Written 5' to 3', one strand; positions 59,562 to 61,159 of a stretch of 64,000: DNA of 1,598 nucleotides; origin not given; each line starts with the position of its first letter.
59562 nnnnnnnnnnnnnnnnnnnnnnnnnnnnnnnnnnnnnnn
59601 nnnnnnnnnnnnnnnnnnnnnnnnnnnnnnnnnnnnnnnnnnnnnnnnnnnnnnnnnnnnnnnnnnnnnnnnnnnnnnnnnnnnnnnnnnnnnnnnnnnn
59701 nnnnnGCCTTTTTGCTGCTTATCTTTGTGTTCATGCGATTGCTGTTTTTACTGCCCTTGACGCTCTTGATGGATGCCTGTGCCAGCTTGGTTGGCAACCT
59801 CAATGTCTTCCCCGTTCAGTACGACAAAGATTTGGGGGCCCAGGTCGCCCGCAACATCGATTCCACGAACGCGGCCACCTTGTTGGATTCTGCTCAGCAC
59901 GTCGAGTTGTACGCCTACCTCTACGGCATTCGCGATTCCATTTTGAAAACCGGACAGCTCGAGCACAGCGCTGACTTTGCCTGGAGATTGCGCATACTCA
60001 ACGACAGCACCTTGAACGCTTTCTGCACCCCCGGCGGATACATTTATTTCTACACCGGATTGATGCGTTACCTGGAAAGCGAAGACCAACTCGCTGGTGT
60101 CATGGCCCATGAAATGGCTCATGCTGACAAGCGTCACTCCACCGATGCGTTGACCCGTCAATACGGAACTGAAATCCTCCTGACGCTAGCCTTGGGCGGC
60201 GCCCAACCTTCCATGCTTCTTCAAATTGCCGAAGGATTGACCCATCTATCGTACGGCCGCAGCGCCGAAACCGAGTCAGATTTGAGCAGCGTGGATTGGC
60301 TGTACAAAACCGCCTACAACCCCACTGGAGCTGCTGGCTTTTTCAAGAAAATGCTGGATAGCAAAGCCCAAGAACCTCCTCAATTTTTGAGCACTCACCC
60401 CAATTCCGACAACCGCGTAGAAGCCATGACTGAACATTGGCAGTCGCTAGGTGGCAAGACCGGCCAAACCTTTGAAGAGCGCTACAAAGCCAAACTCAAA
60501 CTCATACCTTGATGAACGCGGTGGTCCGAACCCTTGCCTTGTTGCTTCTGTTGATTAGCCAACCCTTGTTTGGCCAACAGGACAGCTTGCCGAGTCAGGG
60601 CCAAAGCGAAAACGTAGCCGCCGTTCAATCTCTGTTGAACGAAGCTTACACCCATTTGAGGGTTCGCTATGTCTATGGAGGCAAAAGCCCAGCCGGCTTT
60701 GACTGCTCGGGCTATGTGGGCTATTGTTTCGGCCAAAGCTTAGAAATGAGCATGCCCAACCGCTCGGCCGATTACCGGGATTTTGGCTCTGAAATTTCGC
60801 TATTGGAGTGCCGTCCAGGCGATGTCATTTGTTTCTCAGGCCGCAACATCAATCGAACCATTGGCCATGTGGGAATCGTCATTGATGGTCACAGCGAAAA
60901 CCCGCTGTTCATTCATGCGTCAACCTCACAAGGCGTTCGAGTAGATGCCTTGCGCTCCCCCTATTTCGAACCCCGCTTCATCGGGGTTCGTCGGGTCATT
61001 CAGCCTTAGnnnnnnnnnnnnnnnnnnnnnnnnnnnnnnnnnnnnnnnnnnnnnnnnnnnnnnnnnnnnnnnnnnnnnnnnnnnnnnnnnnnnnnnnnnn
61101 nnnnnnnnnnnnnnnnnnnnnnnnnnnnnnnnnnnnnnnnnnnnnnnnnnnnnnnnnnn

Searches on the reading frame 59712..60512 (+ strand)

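Call 6: search_protein_families(library=ncbifam, proteins=[window:59712-60512:+], max_evalue=0.01)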
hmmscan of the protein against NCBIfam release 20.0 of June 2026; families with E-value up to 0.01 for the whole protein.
window:59712-60512:+ (266 aa): 8 families
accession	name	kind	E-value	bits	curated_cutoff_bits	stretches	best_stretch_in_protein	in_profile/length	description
NF052400.1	M48_BAM_BepA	equivalog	2.2e-25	89.4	570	1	91-237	91-251/483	beta-barrel assembly-enhancing protease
NF052399.1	M48_lipo_LoiP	exception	3.8e-15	56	365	1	96-241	92-242/247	metalloprotease LoiP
NF002363.0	PRK01345.1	equivalog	1.2e-08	34.5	422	1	95-142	89-139/318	zinc metalloprotease HtpX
NF002826.0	PRK03001.1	equivalog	7.1e-05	22.1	369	1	92-141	87-139/285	zinc metalloprotease HtpX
NF002669.0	PRK02391.1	equivalog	8e-05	21.9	341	0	112-141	120-148/298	zinc metalloprotease HtpX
NF003425.0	PRK04897.1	equivalog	0.00014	21.2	355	1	92-138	99-148/298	zinc metalloprotease HtpX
NF002775.0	PRK02870.1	equivalog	0.00087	18.6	285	0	85-141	128-187/338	zinc metalloprotease HtpX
NF003965.0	PRK05457.1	equivalog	0.0056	16.1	245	0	110-138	118-145/285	protease HtpX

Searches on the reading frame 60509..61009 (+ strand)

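Call 6: search_protein_families(library=ncbifam, proteins=[window:60509-61009:+], max_evalue=0.01)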
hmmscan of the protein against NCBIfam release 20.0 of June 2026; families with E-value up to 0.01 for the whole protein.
window:60509-61009:+ (166 aa): 7 families
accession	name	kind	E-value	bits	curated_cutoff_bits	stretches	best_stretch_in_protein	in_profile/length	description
NF008096.1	PRK10838.1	equivalog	8.1e-22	77.9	186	1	39-165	67-187/189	bifunctional murein DD-endopeptidase/murein LD-carboxypeptidase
NF010495.0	PRK13914.1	equivalog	8.8e-14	51.3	647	1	30-150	355-468/481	invasion associated endopeptidase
NF038345.1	wall_hydro_RipC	exception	7.8e-13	48.6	425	1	25-145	241-348/362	peptidoglycan hydrolase RipC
NF040678.1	EntFM_CwpFM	equivalog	1.7e-10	40.5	720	1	41-159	314-426/430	enterotoxin EntFM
NF033743.1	NlpC_inact_RipD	exception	5.2e-06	26.1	215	1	55-110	84-138/181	NlpC/P60 family peptidoglycan-binding protein RipD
NF033742.1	NlpC_p60_RipB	exception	5.1e-05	23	335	1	58-155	109-198/206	NlpC/P60 family peptidoglycan endopeptidase RipB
TIGR02594.1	TIGR02594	subfamily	0.0025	18.1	70.55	1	66-139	42-113/132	TIGR02594 family protein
